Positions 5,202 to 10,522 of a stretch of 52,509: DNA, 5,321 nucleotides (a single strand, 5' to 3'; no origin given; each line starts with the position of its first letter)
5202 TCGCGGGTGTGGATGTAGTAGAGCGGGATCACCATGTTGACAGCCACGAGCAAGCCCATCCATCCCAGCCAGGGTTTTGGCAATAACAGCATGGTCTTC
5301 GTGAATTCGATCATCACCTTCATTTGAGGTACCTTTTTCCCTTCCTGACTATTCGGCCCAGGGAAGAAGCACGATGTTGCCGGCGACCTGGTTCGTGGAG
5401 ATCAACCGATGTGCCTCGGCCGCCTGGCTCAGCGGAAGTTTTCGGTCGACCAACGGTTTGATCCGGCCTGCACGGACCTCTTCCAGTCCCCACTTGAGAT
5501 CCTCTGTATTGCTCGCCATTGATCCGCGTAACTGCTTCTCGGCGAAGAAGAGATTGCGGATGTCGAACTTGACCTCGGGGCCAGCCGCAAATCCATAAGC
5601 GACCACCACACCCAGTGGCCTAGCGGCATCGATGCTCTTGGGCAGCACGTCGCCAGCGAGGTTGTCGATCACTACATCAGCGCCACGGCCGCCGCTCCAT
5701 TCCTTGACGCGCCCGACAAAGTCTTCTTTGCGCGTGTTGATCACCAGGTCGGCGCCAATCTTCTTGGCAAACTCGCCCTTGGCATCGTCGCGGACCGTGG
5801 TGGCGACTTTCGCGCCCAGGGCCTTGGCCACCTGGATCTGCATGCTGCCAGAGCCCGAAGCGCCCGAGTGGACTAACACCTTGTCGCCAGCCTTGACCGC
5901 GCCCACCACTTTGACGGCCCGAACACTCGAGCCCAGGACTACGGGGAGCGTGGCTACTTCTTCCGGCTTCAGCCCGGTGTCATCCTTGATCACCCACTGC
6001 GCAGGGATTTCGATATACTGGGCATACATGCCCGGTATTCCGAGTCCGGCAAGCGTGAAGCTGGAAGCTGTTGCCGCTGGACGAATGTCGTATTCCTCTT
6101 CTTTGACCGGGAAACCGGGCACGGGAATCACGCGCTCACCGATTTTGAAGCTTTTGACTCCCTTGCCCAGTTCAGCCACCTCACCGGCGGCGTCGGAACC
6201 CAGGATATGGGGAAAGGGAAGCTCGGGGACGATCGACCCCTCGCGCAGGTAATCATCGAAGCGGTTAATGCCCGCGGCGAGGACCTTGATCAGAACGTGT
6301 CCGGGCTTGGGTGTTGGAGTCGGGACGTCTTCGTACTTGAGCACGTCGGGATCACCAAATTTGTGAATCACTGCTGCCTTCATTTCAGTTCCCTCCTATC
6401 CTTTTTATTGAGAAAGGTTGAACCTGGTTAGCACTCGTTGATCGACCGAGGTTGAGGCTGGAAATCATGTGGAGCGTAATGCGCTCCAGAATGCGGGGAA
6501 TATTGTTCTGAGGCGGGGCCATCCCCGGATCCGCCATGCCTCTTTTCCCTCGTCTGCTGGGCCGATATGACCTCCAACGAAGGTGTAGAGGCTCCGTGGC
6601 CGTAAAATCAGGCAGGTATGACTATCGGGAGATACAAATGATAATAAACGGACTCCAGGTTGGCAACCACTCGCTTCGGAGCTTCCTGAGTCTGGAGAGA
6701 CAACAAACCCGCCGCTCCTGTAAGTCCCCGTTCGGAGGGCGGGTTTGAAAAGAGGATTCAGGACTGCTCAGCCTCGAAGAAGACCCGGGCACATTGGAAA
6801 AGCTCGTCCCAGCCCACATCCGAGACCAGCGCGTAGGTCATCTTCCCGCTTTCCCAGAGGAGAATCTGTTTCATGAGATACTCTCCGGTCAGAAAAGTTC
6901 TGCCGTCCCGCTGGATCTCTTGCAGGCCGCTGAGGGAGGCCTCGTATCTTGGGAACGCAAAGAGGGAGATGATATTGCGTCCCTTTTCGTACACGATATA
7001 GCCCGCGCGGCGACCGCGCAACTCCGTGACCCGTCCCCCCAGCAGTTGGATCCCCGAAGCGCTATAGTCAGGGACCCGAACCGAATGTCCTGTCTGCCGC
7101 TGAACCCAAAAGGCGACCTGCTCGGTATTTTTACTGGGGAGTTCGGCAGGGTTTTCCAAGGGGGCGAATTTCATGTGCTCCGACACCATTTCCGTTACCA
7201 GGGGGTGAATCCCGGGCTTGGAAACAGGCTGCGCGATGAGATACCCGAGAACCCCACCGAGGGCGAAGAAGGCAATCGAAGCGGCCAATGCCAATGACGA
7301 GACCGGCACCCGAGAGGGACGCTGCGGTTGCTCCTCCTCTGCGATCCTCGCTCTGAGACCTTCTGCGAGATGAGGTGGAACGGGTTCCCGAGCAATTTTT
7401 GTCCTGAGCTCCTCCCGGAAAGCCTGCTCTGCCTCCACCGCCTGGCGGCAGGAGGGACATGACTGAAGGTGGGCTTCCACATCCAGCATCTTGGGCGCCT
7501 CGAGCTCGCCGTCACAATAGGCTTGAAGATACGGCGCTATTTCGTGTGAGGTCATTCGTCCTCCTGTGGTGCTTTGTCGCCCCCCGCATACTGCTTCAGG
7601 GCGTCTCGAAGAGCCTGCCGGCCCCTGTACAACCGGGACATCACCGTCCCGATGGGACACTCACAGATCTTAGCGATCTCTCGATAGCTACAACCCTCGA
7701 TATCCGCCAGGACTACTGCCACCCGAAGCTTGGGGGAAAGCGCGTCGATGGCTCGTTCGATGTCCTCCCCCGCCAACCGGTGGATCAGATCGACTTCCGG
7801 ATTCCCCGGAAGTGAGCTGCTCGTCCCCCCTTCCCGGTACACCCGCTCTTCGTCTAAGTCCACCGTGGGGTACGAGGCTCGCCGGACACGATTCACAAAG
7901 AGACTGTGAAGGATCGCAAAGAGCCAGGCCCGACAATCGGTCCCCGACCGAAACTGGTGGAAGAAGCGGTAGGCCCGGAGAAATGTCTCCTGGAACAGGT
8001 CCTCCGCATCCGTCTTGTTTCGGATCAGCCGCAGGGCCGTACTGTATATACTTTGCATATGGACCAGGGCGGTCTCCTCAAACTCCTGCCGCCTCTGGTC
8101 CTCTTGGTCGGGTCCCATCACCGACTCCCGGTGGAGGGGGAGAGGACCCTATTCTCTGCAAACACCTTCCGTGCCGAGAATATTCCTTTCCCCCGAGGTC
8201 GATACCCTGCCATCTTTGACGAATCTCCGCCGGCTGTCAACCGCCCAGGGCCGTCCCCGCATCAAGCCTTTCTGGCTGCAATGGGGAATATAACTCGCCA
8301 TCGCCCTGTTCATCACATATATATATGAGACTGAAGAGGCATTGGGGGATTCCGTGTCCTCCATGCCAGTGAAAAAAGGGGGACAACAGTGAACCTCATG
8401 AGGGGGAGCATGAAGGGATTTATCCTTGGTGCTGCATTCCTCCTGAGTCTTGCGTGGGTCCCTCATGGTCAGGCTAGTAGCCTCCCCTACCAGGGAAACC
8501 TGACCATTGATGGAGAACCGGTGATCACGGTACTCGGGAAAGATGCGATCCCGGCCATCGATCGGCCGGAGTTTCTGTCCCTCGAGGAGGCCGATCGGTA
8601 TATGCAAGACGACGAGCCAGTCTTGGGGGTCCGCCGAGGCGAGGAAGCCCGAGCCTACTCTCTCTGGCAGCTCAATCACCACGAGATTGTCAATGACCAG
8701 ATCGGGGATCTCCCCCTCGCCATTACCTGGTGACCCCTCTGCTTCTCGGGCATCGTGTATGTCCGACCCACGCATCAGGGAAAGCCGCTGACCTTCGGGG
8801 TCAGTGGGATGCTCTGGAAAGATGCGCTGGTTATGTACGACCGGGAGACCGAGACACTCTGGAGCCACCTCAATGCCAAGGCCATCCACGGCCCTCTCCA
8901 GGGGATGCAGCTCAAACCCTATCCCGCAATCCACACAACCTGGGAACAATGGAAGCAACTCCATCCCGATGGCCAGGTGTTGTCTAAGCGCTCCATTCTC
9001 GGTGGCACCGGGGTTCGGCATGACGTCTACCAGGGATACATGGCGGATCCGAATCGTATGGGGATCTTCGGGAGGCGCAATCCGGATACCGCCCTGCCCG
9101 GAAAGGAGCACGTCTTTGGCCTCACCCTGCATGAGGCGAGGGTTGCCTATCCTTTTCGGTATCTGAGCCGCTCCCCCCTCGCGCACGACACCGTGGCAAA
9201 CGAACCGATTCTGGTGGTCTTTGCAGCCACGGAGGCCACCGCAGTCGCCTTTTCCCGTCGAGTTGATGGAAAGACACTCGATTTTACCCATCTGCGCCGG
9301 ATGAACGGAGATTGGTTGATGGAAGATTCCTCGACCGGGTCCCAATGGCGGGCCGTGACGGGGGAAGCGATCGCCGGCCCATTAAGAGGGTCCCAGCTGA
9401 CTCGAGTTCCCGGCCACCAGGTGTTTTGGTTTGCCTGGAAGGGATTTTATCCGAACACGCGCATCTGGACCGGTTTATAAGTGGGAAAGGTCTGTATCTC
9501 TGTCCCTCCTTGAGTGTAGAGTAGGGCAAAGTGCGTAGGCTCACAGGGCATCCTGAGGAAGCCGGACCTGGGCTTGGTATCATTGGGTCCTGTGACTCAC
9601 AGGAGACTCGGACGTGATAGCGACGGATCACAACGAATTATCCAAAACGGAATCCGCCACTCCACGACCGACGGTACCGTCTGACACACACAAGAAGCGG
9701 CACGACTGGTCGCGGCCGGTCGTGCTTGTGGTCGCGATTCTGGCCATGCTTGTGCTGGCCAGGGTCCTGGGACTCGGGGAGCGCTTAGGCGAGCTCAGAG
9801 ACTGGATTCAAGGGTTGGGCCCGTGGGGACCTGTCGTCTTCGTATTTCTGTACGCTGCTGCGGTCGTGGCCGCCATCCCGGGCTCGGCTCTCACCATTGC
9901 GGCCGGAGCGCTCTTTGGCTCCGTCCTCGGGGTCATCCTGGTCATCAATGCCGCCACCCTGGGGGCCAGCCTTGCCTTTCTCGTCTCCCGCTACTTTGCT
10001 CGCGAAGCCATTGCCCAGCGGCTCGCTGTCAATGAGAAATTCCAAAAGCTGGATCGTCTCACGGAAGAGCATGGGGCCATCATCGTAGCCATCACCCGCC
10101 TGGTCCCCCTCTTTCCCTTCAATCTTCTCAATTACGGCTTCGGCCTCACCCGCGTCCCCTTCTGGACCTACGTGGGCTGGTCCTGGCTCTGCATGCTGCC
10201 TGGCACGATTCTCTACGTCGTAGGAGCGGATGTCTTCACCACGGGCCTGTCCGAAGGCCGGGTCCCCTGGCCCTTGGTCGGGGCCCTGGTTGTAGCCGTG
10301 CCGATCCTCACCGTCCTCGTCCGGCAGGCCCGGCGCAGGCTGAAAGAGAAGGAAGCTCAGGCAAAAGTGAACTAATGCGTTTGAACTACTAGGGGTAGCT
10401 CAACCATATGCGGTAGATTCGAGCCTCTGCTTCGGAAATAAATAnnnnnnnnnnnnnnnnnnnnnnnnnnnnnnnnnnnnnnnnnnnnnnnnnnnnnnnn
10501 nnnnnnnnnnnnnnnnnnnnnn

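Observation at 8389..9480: In-frame UGA replaces the first Cys of the CPLC motif of an exported DUF3179 protein: candidate new selenoprotein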

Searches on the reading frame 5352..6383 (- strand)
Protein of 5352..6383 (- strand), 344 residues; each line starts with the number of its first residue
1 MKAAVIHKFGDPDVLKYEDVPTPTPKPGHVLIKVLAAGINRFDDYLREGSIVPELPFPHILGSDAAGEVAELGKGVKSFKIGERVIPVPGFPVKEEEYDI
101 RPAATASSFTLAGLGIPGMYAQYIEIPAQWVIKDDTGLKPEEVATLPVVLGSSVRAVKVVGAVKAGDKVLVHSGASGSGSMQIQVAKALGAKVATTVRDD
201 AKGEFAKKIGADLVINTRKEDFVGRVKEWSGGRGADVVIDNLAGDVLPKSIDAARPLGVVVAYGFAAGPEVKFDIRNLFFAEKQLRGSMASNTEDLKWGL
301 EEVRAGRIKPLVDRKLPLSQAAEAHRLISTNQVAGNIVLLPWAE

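Call 28: search_protein_families(library=pfam, proteins=[window:5352-6383:-], max_evalue=0.001)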
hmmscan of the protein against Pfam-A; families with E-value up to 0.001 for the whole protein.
window:5352-6383:- (344 aa): 3 families
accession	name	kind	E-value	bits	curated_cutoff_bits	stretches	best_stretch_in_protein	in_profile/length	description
PF00107.32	ADH_zinc_N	-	3.7e-29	101.7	31.8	1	179-302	3-126/129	Zinc-binding dehydrogenase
PF08240.17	ADH_N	-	5.8e-22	78.4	23.5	1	26-133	1-101/104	Alcohol dehydrogenase GroES-like domain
PF13602.12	ADH_zinc_N_2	-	8e-20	72.6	27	1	209-339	1-134/134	Zinc-binding dehydrogenase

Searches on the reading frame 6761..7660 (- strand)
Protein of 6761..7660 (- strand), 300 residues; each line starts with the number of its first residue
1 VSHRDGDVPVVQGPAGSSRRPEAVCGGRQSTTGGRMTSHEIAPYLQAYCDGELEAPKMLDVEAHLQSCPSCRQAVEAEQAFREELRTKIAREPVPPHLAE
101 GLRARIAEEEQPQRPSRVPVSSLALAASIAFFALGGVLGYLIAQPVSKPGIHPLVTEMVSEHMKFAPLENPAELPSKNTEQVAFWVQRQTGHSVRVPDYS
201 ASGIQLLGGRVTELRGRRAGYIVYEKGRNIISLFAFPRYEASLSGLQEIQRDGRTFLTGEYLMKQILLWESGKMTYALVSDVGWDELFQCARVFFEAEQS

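Call 28: search_protein_families(library=pfam, proteins=[window:6761-7660:-], max_evalue=0.001)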
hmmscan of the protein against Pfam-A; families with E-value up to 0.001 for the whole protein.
window:6761-7660:- (300 aa): 2 families
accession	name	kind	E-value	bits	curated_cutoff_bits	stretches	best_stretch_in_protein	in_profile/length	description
PF13490.11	zf-HC2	-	5.5e-09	36.4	22.2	1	40-72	3-35/35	Putative zinc-finger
PF11859.13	DUF3379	-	0.00011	22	33.2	1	60-147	20-104/232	Protein of unknown function (DUF3379)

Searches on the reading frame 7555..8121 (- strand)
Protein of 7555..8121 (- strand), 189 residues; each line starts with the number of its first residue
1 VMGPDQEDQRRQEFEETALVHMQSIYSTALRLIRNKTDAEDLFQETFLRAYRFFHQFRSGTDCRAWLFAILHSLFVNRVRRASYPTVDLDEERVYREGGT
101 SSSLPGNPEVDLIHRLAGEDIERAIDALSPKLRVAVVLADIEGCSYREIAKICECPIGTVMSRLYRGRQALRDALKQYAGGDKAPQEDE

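Call 28: search_protein_families(library=pfam, proteins=[window:7555-8121:-], max_evalue=0.001)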
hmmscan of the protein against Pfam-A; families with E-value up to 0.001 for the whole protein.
window:7555-8121:- (189 aa): 4 families
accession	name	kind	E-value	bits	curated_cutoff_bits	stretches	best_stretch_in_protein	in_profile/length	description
PF08281.18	Sigma70_r4_2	-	1.7e-17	63.2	25.7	1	119-171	2-54/54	Sigma-70, region 4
PF04542.20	Sigma70_r2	-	1.7e-13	50.5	24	1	21-83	5-69/71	Sigma-70 region 2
PF04545.22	Sigma70_r4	-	5.8e-06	26.2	24.1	1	124-172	1-49/50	Sigma-70, region 4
PF22029.2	PhyR_sigma2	-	0.00019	21.8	27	1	32-72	15-55/55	Sigma2 domain of PhyR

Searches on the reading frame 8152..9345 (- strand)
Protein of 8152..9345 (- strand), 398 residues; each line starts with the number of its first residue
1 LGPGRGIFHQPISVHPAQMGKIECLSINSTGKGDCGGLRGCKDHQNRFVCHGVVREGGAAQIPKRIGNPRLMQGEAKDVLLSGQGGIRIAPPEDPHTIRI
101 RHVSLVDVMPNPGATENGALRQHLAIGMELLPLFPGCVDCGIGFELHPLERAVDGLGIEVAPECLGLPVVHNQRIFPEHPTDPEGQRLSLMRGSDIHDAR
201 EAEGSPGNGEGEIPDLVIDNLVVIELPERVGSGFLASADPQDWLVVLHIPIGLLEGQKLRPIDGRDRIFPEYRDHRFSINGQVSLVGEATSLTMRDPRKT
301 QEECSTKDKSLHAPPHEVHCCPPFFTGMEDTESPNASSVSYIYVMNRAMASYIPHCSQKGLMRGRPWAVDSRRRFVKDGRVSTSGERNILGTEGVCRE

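Call 77: search_protein_families(library=pfam, proteins=[window:8152-9345:-], max_evalue=0.01)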
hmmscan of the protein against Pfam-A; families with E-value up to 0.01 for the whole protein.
window:8152-9345:- (398 aa): 0 families

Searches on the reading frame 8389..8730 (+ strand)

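Call 77: search_protein_families(library=pfam, proteins=[window:8389-8730:+], max_evalue=0.01)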
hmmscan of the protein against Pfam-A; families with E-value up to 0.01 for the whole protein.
window:8389-8730:+ (114 aa): 1 family
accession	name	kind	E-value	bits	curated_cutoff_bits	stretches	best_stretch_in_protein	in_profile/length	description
PF11376.13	DUF3179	-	9.7e-22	78.2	27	1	51-114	1-64/292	Protein of unknown function (DUF3179)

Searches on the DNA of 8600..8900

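Call 9: search_rna_families(source=window, start=8600, end=8900, threshold=evalue, max_evalue=10, show_alignments=3)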
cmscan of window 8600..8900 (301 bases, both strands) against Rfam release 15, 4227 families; matches with E-value up to 10: 0.
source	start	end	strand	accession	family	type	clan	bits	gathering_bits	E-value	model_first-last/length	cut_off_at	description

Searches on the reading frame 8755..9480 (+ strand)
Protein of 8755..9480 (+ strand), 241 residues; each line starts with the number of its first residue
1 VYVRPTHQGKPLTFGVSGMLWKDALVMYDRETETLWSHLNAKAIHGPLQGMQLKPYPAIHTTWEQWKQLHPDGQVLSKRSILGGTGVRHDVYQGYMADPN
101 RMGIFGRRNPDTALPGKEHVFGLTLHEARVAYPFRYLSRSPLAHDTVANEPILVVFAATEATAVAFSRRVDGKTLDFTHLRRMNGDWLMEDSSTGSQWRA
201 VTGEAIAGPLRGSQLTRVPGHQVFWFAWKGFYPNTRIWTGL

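Call 33: find_encoding_contigs(protein=window:8755-9480:+, flank=10000, max_places=6)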
Protein window:8755-9480:+ (241 aa): 3 contigs read that carry it; 1 place shown.
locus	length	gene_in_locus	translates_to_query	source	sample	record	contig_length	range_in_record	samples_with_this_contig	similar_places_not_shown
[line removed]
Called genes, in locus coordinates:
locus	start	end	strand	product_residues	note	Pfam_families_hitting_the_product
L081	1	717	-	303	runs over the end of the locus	PF00288:GHMP_kinases_N, PF08544:GHMP_kinases_C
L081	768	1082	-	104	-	PF00578:AhpC-TSA (weak)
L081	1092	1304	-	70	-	-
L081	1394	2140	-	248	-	PF02683:DsbD_TM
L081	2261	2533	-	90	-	-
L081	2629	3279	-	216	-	PF03473:MOSC, PF03475:YiiM_3-alpha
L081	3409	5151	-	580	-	PF03473:MOSC, PF03475:YiiM_3-alpha, PF00175:NAD_binding_1, PF00111:Fer2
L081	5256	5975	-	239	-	PF01243:PNPOx_N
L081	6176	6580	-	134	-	-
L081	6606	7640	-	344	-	PF08240:ADH_N, PF00107:ADH_zinc_N, PF13602:ADH_zinc_N_2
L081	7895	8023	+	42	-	-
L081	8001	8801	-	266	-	PF13490:zf-HC2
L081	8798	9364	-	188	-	PF04542:Sigma70_r2, PF08281:Sigma70_r4_2, PF04545:Sigma70_r4 (weak)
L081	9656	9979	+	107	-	PF11376:DUF3179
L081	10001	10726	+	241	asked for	PF11376:DUF3179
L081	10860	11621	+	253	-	PF09335:VTT_dom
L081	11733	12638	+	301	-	PF13489:Methyltransf_23, PF13649:Methyltransf_25, PF13847:Methyltransf_31, PF08241:Methyltransf_11, PF08242:Methyltransf_12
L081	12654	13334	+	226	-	PF00535:Glycos_transf_2, PF13641:Glyco_tranf_2_3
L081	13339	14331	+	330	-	PF04055:Radical_SAM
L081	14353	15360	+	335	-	PF04055:Radical_SAM, PF13186:SPASM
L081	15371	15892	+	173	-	PF04173:DoxD (weak)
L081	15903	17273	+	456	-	PF26314:MptA_B_family, PF09594:GT87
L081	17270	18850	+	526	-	PF13506:Glyco_transf_21, PF00535:Glycos_transf_2, PF13641:Glyco_tranf_2_3, PF13632:Glyco_trans_2_3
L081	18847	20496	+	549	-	PF13570:Beta-prop_ACSF4, PF14517:Tachylectin (faint), PF20067:SSL_N (faint), PF13360:PQQ_2, PF13570:Beta-prop_ACSF4, PF01011:PQQ (weak), PF13570:Beta-prop_ACSF4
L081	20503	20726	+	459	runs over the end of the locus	PF01134:GIDA (faint), PF07992:Pyr_redox_2, PF22366:NDH2_C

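Call 77: search_protein_families(library=pfam, proteins=[window:8755-9477:+], max_evalue=0.01)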
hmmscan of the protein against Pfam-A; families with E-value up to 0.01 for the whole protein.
window:8755-9477:+ (241 aa): 1 family
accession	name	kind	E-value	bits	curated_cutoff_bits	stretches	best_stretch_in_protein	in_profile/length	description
PF11376.13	DUF3179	-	8e-54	183.5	27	1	6-235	77-292/292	Protein of unknown function (DUF3179)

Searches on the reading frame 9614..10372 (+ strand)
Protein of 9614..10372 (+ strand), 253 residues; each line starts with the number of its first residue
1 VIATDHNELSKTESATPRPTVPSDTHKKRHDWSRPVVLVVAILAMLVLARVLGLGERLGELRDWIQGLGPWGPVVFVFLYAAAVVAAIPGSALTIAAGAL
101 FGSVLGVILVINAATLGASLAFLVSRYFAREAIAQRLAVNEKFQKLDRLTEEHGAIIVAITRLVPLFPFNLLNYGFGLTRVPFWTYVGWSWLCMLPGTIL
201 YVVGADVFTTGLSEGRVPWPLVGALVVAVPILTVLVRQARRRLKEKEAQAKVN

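Call 28: search_protein_families(library=pfam, proteins=[window:9614-10372:+], max_evalue=0.001)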
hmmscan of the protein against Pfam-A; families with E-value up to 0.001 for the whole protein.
window:9614-10372:+ (253 aa): 1 family
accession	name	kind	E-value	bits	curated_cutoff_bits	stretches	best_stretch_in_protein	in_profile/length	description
PF09335.16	VTT_dom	-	1.6e-30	106.5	33.9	1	88-203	1-119/123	VTT domain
